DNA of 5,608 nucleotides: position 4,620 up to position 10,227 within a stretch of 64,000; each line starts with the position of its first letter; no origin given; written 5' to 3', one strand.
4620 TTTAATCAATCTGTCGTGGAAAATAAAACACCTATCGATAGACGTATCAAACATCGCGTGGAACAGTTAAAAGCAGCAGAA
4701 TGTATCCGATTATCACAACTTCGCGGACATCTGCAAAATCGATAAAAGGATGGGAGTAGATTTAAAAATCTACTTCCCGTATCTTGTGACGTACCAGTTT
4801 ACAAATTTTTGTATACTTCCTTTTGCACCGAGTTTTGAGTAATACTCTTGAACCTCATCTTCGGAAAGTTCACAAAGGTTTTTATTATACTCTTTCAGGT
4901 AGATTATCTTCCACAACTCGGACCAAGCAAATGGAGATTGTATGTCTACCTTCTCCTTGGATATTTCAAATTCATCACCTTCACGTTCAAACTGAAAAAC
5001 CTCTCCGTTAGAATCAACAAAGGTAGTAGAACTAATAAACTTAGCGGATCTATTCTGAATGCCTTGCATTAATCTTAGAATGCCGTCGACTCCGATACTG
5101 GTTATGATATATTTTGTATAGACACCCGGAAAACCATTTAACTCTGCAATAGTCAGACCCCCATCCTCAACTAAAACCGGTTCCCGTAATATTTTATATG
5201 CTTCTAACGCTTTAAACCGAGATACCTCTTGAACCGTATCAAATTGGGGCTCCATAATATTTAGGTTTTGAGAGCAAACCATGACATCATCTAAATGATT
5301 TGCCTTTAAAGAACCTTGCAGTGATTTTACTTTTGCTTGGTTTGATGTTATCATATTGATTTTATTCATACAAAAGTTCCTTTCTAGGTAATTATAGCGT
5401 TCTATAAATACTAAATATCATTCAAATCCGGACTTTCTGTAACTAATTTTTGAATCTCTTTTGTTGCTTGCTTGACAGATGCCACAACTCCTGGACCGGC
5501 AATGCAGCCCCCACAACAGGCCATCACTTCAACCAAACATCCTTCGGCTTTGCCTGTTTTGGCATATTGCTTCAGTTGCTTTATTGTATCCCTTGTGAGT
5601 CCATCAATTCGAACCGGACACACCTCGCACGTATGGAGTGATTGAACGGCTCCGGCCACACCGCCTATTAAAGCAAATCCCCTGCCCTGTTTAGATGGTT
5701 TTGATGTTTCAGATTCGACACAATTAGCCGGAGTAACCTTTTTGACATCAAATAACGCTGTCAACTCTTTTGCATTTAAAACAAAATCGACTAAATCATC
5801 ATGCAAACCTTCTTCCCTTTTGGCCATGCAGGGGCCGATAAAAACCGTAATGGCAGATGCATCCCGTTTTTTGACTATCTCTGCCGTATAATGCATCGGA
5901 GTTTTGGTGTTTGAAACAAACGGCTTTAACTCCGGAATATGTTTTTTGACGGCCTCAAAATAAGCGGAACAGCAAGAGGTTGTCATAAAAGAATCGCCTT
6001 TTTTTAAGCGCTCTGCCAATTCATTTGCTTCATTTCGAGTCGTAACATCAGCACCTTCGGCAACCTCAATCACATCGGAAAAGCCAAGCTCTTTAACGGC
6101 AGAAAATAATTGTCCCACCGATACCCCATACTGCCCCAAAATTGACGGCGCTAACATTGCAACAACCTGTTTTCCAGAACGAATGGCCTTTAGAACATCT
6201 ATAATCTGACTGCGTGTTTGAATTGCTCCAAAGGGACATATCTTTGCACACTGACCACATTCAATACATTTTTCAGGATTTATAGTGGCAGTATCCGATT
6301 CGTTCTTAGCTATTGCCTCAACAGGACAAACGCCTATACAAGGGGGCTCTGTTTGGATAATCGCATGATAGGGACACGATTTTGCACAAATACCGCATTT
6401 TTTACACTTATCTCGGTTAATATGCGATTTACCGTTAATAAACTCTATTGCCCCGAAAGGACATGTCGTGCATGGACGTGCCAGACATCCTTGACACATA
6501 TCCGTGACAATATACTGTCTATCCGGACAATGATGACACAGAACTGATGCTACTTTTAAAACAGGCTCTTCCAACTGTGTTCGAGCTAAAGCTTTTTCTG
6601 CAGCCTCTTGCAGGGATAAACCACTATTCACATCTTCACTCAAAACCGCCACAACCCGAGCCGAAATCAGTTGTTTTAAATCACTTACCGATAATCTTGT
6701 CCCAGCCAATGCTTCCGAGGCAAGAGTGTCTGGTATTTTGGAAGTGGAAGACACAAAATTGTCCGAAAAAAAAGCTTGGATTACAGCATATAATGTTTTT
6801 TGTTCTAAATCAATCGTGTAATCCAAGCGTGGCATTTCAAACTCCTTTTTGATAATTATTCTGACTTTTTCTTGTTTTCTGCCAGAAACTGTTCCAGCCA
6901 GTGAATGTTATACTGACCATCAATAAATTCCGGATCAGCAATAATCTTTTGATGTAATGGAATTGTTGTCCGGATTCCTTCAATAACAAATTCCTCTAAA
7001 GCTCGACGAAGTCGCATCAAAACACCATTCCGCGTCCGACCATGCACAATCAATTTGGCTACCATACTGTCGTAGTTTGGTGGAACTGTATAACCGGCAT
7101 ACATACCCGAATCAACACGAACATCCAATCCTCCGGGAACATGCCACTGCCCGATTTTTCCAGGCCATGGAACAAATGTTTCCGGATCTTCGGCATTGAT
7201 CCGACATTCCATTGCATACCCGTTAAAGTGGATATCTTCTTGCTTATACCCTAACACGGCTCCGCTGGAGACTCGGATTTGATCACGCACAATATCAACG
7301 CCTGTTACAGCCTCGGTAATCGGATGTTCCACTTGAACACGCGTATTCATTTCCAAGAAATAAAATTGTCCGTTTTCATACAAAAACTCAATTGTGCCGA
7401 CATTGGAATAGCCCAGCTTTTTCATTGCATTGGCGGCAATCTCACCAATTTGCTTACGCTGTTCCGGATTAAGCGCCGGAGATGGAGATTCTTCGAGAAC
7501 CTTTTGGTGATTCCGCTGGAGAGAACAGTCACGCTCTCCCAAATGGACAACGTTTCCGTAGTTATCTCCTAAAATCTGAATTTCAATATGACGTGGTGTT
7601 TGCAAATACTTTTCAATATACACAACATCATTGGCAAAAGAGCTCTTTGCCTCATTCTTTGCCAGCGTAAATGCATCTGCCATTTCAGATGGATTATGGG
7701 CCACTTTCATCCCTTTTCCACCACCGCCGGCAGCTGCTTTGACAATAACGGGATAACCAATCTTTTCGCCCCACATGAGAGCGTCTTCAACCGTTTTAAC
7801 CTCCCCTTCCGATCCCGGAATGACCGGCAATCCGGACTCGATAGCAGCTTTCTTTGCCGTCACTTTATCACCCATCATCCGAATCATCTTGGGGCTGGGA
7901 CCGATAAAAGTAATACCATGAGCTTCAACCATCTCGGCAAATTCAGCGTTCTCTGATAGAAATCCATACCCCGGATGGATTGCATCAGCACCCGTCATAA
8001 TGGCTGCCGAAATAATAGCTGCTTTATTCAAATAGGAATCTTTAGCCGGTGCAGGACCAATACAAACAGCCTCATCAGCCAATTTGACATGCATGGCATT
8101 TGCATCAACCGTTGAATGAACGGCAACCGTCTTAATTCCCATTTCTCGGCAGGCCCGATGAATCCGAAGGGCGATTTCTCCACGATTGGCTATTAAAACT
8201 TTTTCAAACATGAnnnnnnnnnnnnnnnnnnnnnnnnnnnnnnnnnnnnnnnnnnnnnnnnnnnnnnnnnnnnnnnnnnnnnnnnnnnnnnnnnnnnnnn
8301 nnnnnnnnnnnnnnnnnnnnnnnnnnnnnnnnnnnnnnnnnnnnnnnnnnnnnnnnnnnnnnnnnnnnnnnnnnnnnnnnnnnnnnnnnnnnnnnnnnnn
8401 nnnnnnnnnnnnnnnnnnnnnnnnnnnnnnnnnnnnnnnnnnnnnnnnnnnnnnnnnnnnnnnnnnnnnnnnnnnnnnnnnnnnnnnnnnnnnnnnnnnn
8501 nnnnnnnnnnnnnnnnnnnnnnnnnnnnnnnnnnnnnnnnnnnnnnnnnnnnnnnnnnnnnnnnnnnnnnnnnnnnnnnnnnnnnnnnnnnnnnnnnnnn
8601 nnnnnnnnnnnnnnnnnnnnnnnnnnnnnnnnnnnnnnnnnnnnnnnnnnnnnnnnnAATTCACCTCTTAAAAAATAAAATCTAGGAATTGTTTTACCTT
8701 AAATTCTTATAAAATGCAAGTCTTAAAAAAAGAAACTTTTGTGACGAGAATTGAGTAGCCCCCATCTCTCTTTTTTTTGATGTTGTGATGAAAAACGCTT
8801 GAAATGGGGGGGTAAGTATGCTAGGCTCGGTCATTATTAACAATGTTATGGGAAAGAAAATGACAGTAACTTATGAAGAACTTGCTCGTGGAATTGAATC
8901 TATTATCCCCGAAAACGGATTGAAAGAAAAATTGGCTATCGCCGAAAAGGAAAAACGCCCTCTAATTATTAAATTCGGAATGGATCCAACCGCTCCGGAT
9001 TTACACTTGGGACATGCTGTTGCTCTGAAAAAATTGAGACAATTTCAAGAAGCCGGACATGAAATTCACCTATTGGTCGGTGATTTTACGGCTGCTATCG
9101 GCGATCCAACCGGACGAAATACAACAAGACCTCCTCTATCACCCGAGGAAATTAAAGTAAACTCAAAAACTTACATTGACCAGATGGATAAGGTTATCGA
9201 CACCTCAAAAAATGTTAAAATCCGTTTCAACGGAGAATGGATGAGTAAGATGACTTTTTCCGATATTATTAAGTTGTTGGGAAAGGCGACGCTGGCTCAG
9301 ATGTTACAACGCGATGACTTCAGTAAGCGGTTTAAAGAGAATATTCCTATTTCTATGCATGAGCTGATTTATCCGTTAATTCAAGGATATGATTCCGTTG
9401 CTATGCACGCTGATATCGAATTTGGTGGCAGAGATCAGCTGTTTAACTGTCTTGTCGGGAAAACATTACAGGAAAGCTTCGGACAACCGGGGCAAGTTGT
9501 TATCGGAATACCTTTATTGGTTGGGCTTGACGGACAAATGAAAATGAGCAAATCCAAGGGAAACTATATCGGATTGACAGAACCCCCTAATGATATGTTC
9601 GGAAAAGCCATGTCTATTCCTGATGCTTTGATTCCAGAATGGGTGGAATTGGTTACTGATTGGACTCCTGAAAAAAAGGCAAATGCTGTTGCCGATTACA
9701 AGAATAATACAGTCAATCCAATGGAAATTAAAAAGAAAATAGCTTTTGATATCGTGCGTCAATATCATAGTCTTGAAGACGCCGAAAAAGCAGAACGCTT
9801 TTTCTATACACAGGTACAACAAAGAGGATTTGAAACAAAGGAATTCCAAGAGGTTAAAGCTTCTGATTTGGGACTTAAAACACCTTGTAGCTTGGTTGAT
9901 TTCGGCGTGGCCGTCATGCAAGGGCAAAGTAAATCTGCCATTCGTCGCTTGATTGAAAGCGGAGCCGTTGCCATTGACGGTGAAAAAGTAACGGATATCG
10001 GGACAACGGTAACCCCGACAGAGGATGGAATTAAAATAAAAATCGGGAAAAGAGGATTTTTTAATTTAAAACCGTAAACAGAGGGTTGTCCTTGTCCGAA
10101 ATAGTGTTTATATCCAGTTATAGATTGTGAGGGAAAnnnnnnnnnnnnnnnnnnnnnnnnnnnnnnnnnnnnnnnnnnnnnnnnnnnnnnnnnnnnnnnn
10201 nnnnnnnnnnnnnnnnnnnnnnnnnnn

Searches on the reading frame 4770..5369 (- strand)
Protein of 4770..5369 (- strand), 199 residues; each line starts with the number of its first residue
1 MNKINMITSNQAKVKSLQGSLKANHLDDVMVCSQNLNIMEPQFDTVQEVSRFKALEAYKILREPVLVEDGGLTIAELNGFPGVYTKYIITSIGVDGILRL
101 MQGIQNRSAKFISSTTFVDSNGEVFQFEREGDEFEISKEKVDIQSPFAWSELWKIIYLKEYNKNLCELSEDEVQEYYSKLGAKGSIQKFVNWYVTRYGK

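Call 12: search_protein_families(library=pfam, proteins=[window:4770-5369:-], max_evalue=0.00001)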
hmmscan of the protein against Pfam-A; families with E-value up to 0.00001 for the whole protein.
window:4770-5369:- (199 aa): 1 family
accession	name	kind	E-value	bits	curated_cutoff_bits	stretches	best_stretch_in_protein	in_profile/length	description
PF01725.21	Ham1p_like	-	1.1e-21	78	22.5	1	4-174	1-171/186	Ham1 family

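Call 79: find_encoding_contigs(protein=window:4770-5369:-, flank=10000, max_places=3)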
Protein window:4770-5369:- (199 aa): 2 contigs read that carry it; 2 places shown.
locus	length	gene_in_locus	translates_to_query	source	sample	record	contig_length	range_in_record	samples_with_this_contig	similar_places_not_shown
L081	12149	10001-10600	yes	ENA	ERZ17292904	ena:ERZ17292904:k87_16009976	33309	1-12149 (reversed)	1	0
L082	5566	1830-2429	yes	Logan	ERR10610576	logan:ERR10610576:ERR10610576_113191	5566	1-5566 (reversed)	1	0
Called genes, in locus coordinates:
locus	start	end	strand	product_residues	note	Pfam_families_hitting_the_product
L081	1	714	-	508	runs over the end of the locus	PF02874:ATP-synt_ab_N (weak), PF00006:ATP-synt_ab, PF00306:ATP-synt_ab_C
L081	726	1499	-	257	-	PF00430:ATP-synt_B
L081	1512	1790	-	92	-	PF00137:ATP-synt_C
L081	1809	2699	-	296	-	PF00119:ATP-synt_A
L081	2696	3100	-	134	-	PF12966:AtpR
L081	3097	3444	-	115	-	PF09527:ATPase_gene1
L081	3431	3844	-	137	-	PF02823:ATP-synt_DE_N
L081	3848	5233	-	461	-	PF02874:ATP-synt_ab_N, PF00006:ATP-synt_ab, PF22919:ATP-synt_VA_C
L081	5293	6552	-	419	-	PF00579:tRNA-synt_1b, PF22421:SYY_C-terminal (weak), PF01479:S4 (weak)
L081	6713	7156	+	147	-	PF00364:Biotin_lipoyl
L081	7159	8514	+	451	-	PF00289:Biotin_carb_N, PF02222:ATP-grasp, PF02786:CPSase_L_D2, PF07478:Dala_Dala_lig_C, PF02785:Biotin_carb_C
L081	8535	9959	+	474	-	PF13187:Fer4_9 (faint), PF00037:Fer4 (weak), PF12837:Fer4_6 (weak), PF12838:Fer4_7, PF25160:LdpA_Fe-S-bd, PF00037:Fer4, PF12837:Fer4_6, PF02906:Fe_hyd_lg_C, +2 more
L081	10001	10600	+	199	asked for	PF01725:Ham1p_like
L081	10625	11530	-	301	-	-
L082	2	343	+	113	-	?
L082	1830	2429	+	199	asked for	PF01725:Ham1p_like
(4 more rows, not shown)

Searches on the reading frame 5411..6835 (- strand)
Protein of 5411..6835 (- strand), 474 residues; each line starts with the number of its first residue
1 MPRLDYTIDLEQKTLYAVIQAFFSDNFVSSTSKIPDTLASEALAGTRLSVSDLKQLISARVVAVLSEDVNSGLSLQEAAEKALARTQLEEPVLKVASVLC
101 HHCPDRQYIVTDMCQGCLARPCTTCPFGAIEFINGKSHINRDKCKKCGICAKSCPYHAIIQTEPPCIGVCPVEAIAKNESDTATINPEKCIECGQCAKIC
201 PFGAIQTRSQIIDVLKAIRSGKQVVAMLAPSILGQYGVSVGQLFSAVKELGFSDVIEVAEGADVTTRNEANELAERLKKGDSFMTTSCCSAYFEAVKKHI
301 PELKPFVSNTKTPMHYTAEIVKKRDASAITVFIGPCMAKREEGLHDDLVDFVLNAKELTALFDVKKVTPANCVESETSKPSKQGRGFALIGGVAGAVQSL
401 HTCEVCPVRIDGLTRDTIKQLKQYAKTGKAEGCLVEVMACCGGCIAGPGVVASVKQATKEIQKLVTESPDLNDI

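Call 12: search_protein_families(library=pfam, proteins=[window:5411-6835:-], max_evalue=0.00001)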
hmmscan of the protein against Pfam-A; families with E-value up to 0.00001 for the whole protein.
window:5411-6835:- (474 aa): 8 families
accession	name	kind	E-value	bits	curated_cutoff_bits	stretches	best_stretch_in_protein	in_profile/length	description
PF02906.19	Fe_hyd_lg_C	-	1.6e-56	192.2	22.1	1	222-448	1-245/245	Iron only hydrogenase large subunit, C-terminal domain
PF00037.32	Fer4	-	3.1e-14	52.5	21.1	2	184-206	2-24/24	4Fe-4S binding domain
PF12837.12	Fer4_6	-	8.4e-13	48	25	2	183-205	2-24/24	4Fe-4S binding domain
PF25160.1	LdpA_Fe-S-bd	-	4.1e-09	36.5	27.6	1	164-210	7-48/49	LdpA Fe-S cluster-binding domain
PF13237.11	Fer4_10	-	2e-07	31.3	25.5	0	166-201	15-53/53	4Fe-4S dicluster domain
PF12797.12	Fer4_2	-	3.1e-07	30.4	24.5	0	185-202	5-22/22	4Fe-4S binding domain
PF12838.12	Fer4_7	-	4.7e-07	30.6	27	1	166-204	8-52/52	4Fe-4S dicluster domain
PF13187.11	Fer4_9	-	5.7e-07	29.9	27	0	166-205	8-52/52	4Fe-4S dicluster domain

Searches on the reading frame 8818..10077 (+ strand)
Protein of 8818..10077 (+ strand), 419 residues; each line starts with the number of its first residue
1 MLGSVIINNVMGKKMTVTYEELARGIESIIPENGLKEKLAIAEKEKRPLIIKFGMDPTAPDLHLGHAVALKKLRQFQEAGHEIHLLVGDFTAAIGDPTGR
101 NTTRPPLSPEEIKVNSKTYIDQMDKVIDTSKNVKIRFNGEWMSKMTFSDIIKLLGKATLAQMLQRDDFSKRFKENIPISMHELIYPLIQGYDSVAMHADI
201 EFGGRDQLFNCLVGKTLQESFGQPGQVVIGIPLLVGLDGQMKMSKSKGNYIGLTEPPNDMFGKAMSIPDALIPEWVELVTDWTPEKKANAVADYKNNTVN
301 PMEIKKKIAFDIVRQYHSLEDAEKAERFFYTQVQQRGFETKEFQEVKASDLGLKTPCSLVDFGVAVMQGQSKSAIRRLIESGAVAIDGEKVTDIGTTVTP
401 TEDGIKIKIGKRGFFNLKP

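Call 10: find_related_loci(query=window:8818-10077:+, collection=genome_contigs, flank=10000)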
Query window:8818-10077:+ (419 aa) in genome_contigs; peptide patterns used: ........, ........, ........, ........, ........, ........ (x = any residue, [..] = any of these).
128 stretches matched a pattern; 64 encode a relative of the query (tblastn E <= 1e-3); 64 distinct loci.
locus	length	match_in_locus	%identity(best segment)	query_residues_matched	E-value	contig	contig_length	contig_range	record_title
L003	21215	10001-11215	92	15-419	0e+0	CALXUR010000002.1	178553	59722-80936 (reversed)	MAG: uncultured Alphaproteobacteria bacterium isolate BRZ_KF__bin82 genome assembly, contig: BRZ_KF__NODE_77_length_1785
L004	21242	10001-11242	77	6-419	0e+0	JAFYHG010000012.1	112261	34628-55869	MAG: Alphaproteobacteria bacterium isolate RGIG7089 Sheep_Rumen.Co__c1366565, whole genome shotgun sequence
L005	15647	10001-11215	79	15-419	0e+0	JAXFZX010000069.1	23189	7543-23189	MAG: Pseudomonadota bacterium isolate CB4 bin31 ctg000319551, whole genome shotgun sequence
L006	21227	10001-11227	77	11-419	0e+0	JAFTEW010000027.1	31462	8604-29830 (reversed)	MAG: Alphaproteobacteria bacterium isolate RGIG3755 Roe_deer_Abomasum-1__c106387, whole genome shotgun sequence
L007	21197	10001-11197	68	18-417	0e+0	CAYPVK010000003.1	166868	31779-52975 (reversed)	MAG TPA_asm: uncultured Lactobacillales bacterium isolate SRP313737_co1_115 genome assembly, contig: NODE_81_length_1668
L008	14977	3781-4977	68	18-417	0e+0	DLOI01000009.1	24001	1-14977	MAG TPA_asm: Alphaproteobacteria bacterium UBA7488 UBA7488_contig_2197, whole genome shotgun sequence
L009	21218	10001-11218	68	9-418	0e+0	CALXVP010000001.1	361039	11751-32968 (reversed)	MAG: uncultured Alphaproteobacteria bacterium isolate BRZ_DT__bin56 genome assembly, contig: BRZ_DT__NODE_5_length_36103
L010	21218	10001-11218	68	9-418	0e+0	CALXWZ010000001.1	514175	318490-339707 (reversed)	MAG: uncultured Alphaproteobacteria bacterium isolate BRZ_CI__bin89 genome assembly, contig: BRZ_CI__NODE_3_length_51417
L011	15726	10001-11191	71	20-417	0e+0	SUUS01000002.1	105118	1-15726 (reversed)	MAG: Alphaproteobacteria bacterium isolate SIG52 NODE_4646_length_105118_cov_5.539875, whole genome shotgun sequence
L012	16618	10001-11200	66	17-418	0e+0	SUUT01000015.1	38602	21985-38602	MAG: Alphaproteobacteria bacterium isolate SIG53 NODE_22936_length_38602_cov_10.562131, whole genome shotgun sequence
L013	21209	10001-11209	66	12-418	0e+0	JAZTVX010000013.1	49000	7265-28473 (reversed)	MAG: Alphaproteobacteria bacterium isolate T1900045336_YK20190025.MAGScoT_cleanbin_000012 SGB_6600_k141_2231292, whole g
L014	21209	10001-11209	65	12-418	0e+0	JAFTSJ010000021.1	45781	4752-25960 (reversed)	MAG: Alphaproteobacteria bacterium isolate RGIG4106 Roe_deer_Cecum.Co__c1168491, whole genome shotgun sequence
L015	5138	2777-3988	65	8-417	3e-177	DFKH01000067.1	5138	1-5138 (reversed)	MAG TPA_asm: Alphaproteobacteria bacterium UBA3650 UBA3650_contig_686204, whole genome shotgun sequence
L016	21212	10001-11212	64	8-417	2e-172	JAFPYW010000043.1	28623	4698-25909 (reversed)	MAG: Alphaproteobacteria bacterium isolate RGIG1600 Goat_Abomasum.Co__c1623769, whole genome shotgun sequence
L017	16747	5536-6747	64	8-417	3e-172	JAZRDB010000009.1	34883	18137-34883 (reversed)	MAG: Alphaproteobacteria bacterium isolate T1900045509_YK20190203.MAGScoT_cleanbin_000008 SGB_7547_k141_117017, whole ge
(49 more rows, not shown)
